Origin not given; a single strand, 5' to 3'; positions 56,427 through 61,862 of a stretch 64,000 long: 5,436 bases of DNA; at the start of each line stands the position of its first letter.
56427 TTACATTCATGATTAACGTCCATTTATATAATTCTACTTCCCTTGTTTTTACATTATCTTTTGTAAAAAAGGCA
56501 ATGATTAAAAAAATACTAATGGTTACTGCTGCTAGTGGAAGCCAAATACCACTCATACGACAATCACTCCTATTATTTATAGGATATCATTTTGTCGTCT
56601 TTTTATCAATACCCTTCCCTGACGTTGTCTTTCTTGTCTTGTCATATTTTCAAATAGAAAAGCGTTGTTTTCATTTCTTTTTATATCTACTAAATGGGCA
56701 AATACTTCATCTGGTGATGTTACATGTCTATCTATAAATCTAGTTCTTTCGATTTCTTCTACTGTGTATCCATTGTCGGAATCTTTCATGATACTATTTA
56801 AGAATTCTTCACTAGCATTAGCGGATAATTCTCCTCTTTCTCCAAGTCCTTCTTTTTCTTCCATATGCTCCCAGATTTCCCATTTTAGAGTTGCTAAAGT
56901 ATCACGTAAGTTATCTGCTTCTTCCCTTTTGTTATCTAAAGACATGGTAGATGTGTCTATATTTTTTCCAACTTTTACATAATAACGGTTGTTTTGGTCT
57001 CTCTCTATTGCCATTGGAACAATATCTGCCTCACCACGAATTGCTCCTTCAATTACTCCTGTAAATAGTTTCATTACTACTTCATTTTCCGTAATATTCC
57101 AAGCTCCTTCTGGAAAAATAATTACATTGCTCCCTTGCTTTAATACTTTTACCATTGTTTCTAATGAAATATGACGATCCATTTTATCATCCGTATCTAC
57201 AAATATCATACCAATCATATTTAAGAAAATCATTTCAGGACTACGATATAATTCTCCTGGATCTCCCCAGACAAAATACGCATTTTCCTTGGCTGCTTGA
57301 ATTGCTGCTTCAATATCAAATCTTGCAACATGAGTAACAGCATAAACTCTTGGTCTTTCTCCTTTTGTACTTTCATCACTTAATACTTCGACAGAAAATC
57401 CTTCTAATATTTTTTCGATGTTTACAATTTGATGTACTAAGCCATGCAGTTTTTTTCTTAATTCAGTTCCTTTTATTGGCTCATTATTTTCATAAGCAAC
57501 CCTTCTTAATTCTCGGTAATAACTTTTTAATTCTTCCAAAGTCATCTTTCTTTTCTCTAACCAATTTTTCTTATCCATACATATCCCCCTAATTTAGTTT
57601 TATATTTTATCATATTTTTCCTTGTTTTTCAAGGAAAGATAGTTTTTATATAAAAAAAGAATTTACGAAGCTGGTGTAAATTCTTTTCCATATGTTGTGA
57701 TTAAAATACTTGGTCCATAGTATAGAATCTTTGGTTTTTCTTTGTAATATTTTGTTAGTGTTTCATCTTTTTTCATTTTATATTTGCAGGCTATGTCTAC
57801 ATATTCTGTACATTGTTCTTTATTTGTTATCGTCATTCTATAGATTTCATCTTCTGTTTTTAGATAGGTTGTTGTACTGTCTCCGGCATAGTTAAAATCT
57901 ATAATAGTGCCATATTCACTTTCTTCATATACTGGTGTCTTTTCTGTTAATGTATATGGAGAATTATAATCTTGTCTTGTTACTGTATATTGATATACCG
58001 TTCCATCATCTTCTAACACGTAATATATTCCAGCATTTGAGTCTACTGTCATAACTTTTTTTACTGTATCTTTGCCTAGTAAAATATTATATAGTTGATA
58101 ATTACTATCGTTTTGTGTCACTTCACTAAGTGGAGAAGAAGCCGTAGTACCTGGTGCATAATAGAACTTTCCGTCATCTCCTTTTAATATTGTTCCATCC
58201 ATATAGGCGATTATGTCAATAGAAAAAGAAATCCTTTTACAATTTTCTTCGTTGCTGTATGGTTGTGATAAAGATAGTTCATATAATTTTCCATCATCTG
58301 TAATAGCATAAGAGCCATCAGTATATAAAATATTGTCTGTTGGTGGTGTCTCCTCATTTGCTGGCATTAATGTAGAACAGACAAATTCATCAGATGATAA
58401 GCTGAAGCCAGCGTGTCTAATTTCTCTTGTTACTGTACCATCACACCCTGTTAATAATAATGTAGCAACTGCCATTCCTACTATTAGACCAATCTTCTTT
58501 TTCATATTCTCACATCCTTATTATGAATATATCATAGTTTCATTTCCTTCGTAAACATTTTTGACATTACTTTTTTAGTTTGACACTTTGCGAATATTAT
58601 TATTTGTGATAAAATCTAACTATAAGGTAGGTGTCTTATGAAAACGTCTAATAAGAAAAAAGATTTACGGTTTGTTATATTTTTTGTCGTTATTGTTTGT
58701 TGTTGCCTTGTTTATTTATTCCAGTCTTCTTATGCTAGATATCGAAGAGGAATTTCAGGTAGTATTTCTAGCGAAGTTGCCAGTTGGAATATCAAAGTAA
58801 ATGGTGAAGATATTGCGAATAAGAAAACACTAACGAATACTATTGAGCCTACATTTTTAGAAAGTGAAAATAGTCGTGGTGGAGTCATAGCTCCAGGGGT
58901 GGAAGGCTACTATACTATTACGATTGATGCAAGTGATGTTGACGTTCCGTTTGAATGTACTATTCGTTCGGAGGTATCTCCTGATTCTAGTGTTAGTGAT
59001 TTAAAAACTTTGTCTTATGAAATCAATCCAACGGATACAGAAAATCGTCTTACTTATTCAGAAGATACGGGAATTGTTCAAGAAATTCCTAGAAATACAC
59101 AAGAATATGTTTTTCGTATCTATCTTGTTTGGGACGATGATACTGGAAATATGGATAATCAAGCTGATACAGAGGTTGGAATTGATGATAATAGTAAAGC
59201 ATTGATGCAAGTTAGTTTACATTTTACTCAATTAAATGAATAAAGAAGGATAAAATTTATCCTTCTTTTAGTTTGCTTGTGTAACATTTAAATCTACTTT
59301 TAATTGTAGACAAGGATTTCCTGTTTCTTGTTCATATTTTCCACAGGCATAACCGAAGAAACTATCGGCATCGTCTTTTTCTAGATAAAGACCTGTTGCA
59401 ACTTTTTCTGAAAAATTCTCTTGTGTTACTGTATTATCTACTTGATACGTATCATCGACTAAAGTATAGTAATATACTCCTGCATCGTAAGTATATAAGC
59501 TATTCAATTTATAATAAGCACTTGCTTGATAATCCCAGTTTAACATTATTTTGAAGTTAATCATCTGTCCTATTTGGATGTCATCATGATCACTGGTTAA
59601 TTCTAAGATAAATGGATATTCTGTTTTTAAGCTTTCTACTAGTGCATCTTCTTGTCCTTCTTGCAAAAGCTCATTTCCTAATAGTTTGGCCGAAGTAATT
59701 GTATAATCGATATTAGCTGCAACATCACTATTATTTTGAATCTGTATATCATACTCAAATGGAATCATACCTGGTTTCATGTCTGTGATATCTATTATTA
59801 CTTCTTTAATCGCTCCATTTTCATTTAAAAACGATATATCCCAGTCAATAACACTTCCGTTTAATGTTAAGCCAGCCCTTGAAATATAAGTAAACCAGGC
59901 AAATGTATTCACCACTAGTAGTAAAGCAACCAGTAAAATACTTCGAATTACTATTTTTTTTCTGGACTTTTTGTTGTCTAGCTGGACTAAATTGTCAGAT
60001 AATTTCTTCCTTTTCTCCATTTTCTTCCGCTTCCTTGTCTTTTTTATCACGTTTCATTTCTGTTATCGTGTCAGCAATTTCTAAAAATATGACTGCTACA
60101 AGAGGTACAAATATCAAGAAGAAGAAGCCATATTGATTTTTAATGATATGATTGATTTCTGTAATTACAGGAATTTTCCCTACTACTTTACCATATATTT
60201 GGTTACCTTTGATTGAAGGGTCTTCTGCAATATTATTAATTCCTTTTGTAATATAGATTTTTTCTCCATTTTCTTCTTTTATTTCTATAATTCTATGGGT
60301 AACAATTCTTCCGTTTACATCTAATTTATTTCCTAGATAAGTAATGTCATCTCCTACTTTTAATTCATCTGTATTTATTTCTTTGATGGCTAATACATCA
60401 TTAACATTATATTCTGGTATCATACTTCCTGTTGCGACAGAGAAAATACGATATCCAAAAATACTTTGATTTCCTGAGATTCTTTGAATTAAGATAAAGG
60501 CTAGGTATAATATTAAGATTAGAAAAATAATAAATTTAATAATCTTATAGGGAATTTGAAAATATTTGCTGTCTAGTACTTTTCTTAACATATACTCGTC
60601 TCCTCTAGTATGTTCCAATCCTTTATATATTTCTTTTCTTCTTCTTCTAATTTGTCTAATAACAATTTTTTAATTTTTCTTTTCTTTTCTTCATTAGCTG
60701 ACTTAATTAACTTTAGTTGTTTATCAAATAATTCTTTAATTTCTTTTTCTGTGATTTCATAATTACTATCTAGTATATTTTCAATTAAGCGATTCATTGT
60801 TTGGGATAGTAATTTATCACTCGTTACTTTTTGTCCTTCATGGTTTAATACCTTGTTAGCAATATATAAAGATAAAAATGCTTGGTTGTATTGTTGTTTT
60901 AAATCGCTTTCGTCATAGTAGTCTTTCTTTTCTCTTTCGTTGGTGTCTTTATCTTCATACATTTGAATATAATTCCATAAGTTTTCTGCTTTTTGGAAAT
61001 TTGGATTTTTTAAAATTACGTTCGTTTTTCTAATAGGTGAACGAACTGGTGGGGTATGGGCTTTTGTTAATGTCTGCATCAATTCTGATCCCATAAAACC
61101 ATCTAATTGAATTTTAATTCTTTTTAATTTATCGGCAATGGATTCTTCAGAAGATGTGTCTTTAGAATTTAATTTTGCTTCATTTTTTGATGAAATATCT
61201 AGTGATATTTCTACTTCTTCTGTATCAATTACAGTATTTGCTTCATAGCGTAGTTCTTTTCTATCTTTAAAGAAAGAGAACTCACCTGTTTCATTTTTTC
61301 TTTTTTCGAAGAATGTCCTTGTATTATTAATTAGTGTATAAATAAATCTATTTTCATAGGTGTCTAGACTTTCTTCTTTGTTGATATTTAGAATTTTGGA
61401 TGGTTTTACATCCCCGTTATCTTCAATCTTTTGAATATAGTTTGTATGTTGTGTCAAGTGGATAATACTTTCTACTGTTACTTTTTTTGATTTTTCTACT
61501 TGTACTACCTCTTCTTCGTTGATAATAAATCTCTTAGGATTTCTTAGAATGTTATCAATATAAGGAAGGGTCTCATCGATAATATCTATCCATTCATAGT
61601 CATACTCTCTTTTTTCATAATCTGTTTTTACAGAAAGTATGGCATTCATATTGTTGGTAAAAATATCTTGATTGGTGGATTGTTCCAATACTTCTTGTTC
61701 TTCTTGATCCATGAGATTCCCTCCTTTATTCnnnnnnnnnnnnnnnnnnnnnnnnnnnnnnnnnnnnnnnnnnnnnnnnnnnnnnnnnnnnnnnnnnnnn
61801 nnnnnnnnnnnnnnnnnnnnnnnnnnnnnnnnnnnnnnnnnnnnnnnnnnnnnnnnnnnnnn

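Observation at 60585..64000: Membrane-anchored, coiled-coil McrB-like GTPase flanked by two unknown proteins: candidate undescribed McrBC-derived system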

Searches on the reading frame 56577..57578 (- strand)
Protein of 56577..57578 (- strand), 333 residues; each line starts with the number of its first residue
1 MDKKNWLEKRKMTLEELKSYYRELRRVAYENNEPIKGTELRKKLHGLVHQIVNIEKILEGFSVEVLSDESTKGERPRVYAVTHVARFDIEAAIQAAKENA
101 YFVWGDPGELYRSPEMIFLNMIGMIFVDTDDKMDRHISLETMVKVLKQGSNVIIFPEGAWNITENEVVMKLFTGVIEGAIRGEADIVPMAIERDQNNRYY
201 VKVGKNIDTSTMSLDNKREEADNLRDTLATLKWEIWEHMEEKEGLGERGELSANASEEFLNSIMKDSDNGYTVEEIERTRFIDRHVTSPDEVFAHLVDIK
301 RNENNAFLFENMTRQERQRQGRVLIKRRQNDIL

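Call 3: search_protein_families(library=pfam, proteins=[window:56577-57578:-], max_evalue=0.1)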
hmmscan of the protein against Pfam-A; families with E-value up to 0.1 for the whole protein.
window:56577-57578:- (333 aa): 1 family
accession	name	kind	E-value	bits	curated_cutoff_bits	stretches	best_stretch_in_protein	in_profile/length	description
PF01553.26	Acyltransferase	-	1.5e-12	47.9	23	1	64-191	3-131/132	Acyltransferase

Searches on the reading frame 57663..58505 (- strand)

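Call 3: search_protein_families(library=pfam, proteins=[window:57663-58505:-], max_evalue=0.1)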
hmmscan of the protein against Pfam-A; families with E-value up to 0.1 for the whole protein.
window:57663-58505:- (280 aa): 1 family
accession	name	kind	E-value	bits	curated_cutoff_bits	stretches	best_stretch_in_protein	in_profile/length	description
PF08400.16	phage_tail_N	-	0.045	14.2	26.6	1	147-209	37-94/134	Prophage tail fibre N-terminal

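Call 20: search_protein_families(library=ncbifam, proteins=[window:57663-58505:-], max_evalue=0.5)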
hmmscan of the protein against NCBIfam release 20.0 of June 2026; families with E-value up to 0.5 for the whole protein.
window:57663-58505:- (280 aa): 4 families
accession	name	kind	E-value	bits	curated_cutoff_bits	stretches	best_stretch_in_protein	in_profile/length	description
NF045617.1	mostly_LP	subfamily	0.035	14.2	43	1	11-56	5-50/119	putative T6SS immunity periplasmic lipoprotein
TIGR04359.1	TrbK_RP4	equivalog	0.13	12.3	23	0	9-23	4-18/67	entry exclusion lipoprotein TrbK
TIGR00826.1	EIIB_glc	domain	0.16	12.3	45.75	1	122-151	17-46/88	glucose PTS transporter subunit EIIB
NF047847.2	SS_mature_LptM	equivalog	0.42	10.7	27.7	0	1-21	1-20/31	LPS translocon maturation chaperone LptM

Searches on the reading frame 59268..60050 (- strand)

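Call 3: search_protein_families(library=pfam, proteins=[window:59268-60050:-], max_evalue=0.1)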
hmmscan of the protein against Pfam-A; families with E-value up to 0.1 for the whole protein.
window:59268-60050:- (260 aa): 1 family
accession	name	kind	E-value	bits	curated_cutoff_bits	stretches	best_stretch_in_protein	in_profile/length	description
PF09716.15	ETRAMP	-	0.068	13.6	29.1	0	10-50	29-70/81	Malarial early transcribed membrane protein (ETRAMP)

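Call 5: search_protein_families(library=ncbifam, proteins=[window:59268-60050:-], max_evalue=0.1)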
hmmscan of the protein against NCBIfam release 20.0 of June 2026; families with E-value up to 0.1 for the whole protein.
window:59268-60050:- (260 aa): 0 families

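Call 28: search_protein_families(library=phrogs, proteins=[window:59268-60050:-], max_evalue=0.01)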
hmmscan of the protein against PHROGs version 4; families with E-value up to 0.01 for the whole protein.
window:59268-60050:- (260 aa): 0 families

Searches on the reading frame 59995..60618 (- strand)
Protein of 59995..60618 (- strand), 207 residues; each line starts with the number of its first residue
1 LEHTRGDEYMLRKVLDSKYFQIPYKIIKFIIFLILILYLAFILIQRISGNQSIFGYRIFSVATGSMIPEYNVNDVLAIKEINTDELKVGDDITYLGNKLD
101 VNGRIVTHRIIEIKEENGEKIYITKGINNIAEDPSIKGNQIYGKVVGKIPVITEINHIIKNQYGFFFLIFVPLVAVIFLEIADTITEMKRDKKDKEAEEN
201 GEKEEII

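Call 3: search_protein_families(library=pfam, proteins=[window:59995-60618:-], max_evalue=0.1)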
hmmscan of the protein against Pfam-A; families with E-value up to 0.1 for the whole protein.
window:59995-60618:- (207 aa): 3 families
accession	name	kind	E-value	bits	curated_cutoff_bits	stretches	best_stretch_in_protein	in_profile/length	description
PF14126.11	DUF4293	-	0.012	16.3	27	0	19-88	81-147/153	Domain of unknown function (DUF4293)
PF15102.11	TMEM154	-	0.071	13.4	30.3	1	160-202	58-102/153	TMEM154 protein family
PF17880.6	Yos9_DD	-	0.094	13.3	30.5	0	82-129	72-119/128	Yos9 dimerzation domain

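Call 5: search_protein_families(library=ncbifam, proteins=[window:59995-60618:-], max_evalue=0.1)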
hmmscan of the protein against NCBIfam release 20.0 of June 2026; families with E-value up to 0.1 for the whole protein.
window:59995-60618:- (207 aa): 4 families
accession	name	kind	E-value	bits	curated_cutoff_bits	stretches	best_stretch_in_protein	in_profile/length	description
NF046067.1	SigPepSipWBacil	equivalog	8.7e-27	93.9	190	1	25-202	6-186/189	signal peptidase I SipW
TIGR02228.1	sigpep_I_arch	equivalog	1.5e-25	89.9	51.85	1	25-181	5-155/158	signal peptidase I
TIGR02227.1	sigpep_I_bact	equivalog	0.0044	16.9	47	1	51-125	15-86/162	signal peptidase I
NF010349.0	PRK13777.1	equivalog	0.022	14.1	153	1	118-197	110-187/190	HTH-type transcriptional regulator Hpr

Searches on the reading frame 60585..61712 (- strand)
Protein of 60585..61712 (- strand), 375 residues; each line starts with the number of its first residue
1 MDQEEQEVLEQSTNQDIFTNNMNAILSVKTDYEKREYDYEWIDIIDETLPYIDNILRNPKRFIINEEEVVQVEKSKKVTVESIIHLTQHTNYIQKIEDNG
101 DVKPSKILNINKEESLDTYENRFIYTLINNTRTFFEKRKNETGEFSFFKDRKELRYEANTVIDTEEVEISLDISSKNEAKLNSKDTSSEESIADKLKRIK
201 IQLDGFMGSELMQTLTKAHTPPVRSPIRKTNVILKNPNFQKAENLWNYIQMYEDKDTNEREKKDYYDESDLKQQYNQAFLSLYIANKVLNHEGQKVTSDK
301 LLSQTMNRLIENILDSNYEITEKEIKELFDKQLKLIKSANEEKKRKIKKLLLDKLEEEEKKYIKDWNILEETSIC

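Call 3: search_protein_families(library=pfam, proteins=[window:60585-61712:-], max_evalue=0.1)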
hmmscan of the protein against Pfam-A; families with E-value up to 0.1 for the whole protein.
window:60585-61712:- (375 aa): 1 family
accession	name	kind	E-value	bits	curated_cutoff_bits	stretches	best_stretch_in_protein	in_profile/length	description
PF09823.15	DUF2357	-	5.1e-11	42.7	23.3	1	17-143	57-188/251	Domain of unknown function (DUF2357)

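Call 4: search_protein_families(library=padloc, proteins=[window:60585-61712:-], max_evalue=0.1)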
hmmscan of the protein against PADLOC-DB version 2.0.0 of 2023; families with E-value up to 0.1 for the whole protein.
window:60585-61712:- (375 aa): 0 families

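Call 5: search_protein_families(library=ncbifam, proteins=[window:60585-61712:-], max_evalue=0.1)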
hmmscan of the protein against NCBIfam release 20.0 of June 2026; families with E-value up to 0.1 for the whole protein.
window:60585-61712:- (375 aa): 0 families

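Call 22: search_solved_structures(query=window:60585-61712:-, max_evalue=10, show_alignments=2)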
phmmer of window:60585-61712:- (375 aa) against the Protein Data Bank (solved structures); distinct sequences matched with E-value up to 10: 3.
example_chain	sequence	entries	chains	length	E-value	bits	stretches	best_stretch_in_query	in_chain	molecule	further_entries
1u2k_A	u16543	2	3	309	0.7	12.4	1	110-172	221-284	Peroxidase/catalase HPI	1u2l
1u2j_A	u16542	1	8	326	0.79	12.2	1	110-172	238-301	Peroxidase/catalase HPI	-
1mft_A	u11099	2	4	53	1.7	11.2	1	323-366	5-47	Four-helix bundle model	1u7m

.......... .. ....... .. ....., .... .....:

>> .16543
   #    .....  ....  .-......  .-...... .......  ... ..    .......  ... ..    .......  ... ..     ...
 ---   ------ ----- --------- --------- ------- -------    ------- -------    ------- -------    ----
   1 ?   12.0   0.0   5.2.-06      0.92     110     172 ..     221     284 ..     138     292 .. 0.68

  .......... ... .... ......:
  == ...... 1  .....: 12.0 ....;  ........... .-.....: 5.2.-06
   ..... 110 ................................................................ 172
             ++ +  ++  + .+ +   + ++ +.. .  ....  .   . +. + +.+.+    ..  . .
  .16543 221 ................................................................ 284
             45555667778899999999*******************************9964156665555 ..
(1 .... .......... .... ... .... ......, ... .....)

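Call 24: find_homologous_proteins(query=window:60585-61712:-, max_evalue=0.001)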
Query window:60585-61712:- (375 aa): 2854 proteins with E <= 0.001 among 8000 candidates; the best 120 are listed.
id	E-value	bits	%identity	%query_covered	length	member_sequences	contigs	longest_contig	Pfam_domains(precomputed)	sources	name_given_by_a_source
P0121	1.7e-232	789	100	100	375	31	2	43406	PF09823.16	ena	-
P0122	3.1e-222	755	95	100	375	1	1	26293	PF09823.16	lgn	-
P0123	5.8e-206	702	89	97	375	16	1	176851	PF09823.16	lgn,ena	-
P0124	9.3e-202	688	86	100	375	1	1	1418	PF09823.16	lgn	-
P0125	1.5e-200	684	86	99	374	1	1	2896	PF09823.16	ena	-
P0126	1.4e-191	654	82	100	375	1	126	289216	PF09823.16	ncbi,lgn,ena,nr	ncbi:MAG: DUF2357 domain-containing protein [bacterium]|nr:DUF2357 domain-containing protein [Mycopl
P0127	1.4e-191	654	82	100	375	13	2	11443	PF09823.16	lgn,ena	-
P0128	1.8e-191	654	82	100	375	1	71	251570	PF09823.16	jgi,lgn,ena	-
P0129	1.9e-191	654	82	100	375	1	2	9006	PF09823.16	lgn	-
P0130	2.3e-191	654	82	100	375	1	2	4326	PF09823.16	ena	-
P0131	2.5e-191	653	82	100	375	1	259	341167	PF09823.16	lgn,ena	-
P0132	3.3e-191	653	82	100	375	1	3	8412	PF09823.16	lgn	-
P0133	3.6e-191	653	82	100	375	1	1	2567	PF09823.16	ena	-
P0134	3.7e-191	653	82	100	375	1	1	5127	PF09823.16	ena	-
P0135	3.7e-191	653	82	100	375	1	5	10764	PF09823.16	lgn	-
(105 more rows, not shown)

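Call 28: search_protein_families(library=phrogs, proteins=[window:60585-61712:-], max_evalue=0.01)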
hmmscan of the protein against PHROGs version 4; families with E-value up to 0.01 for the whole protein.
window:60585-61712:- (375 aa): 0 families

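Call 32: predict_structure(alignment_id=A1)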
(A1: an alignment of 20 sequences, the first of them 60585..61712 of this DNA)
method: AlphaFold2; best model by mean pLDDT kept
length: 375 residues; sequences in the alignment: 20
mean_pLDDT: 58.7   pTM: 0.45
mean pLDDT of the five models: 58.7, 58.5, 54.6, 52.7, 52.2
residues with pLDDT >= 90: 12; 70-90: 103; 50-70: 131; < 50: 129
segments of 3 or more residues with pLDDT < 50: 1-19, 63-113, 184-188, 280-325, 373-375
pLDDT, mean of each block of 10 residues (from residue 1): 40 44 56 71 89 78 39 29 28 39 36 61 86 86 71 60 50 61 53 85 87 79 60 67 86 58 55 53 39 36 42 41 50 56 63 73 70 47
secondary structure, 60 per line:
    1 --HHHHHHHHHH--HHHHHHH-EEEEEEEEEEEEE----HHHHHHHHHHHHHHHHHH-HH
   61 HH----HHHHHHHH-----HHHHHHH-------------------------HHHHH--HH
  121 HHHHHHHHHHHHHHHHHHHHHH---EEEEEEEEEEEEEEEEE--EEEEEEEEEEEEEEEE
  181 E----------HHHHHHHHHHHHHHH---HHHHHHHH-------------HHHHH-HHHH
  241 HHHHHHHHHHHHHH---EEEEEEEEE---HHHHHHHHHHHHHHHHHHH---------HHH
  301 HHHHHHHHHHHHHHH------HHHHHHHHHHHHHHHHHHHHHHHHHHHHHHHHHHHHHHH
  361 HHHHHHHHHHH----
elements in order: H3-12 H15-21 E23-35 H40-57 H59-62 H67-74 H80-86 H112-116 H119-142 E146-162 E165-181 H192-206 H210-217 H231-235 H237-254 E258-266 H270-288 H298-315 H322-371
